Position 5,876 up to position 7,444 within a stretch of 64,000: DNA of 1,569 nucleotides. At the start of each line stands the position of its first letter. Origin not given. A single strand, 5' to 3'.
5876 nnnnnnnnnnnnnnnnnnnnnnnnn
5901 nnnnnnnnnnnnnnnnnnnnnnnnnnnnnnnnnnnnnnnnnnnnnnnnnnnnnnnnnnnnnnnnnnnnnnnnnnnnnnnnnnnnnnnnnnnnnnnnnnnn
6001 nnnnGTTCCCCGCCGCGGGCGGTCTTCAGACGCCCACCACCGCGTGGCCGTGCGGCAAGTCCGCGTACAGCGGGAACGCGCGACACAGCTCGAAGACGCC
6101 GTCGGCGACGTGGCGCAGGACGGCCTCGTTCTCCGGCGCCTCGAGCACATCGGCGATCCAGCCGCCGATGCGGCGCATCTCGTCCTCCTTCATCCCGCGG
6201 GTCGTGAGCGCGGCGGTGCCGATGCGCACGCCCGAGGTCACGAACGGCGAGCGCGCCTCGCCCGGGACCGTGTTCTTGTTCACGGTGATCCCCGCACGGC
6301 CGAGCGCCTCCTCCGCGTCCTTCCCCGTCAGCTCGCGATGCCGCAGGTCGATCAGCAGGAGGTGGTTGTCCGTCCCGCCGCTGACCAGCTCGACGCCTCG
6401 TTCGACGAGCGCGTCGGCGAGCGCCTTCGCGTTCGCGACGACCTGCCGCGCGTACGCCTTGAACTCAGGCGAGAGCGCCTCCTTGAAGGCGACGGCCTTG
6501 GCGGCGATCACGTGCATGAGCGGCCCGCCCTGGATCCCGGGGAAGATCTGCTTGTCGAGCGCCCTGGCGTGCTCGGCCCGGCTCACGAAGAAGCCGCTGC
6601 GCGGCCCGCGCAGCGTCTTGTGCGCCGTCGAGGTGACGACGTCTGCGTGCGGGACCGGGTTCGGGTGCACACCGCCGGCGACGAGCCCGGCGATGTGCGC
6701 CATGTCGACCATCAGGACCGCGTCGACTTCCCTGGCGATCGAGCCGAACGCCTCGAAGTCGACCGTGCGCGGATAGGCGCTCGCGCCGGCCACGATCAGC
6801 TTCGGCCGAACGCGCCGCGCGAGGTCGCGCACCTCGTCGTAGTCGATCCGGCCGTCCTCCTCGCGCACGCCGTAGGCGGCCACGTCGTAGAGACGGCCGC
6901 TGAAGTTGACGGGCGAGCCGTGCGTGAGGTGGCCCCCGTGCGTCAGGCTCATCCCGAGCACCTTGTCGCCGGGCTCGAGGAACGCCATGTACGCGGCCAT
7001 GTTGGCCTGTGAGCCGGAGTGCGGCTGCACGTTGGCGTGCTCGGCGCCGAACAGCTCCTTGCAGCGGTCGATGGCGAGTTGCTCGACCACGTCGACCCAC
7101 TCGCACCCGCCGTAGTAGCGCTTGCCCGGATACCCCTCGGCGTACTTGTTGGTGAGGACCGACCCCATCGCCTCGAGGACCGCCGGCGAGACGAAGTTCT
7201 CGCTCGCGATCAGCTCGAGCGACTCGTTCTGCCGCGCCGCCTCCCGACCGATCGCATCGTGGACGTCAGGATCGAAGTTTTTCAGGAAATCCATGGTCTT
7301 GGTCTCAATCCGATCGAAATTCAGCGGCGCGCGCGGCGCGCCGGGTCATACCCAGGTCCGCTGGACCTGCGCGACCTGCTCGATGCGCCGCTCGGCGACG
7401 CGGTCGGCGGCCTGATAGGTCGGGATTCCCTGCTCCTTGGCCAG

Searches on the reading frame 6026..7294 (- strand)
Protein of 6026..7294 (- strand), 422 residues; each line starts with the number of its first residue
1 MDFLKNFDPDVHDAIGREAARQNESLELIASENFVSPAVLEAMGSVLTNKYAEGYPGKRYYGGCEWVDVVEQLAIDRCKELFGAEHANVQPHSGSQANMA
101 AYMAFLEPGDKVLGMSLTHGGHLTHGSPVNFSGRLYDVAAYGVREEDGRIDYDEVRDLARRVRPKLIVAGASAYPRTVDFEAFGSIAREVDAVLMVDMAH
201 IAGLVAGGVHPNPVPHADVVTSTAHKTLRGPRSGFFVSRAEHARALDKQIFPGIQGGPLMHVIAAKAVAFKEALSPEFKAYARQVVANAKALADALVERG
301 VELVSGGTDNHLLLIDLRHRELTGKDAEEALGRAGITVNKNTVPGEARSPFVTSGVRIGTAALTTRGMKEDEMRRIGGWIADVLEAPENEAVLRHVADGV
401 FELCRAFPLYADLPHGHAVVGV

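Call 80: search_protein_families(library=pfam, proteins=[window:6026-7294:-], max_evalue=0.00001)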
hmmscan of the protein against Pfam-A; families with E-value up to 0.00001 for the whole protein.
window:6026-7294:- (422 aa): 3 families
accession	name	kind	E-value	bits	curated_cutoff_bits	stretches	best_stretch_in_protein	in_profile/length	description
PF00464.25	SHMT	-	9.8e-170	564.9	27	1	4-380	1-399/399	Serine hydroxymethyltransferase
PF00155.27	Aminotran_1_2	-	1.2e-10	41.6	19.7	1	81-369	54-355/361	Aminotransferase class I and II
PF01212.27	Beta_elim_lyase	-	2.6e-06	27.4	27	1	76-337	39-271/288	Beta-eliminating lyase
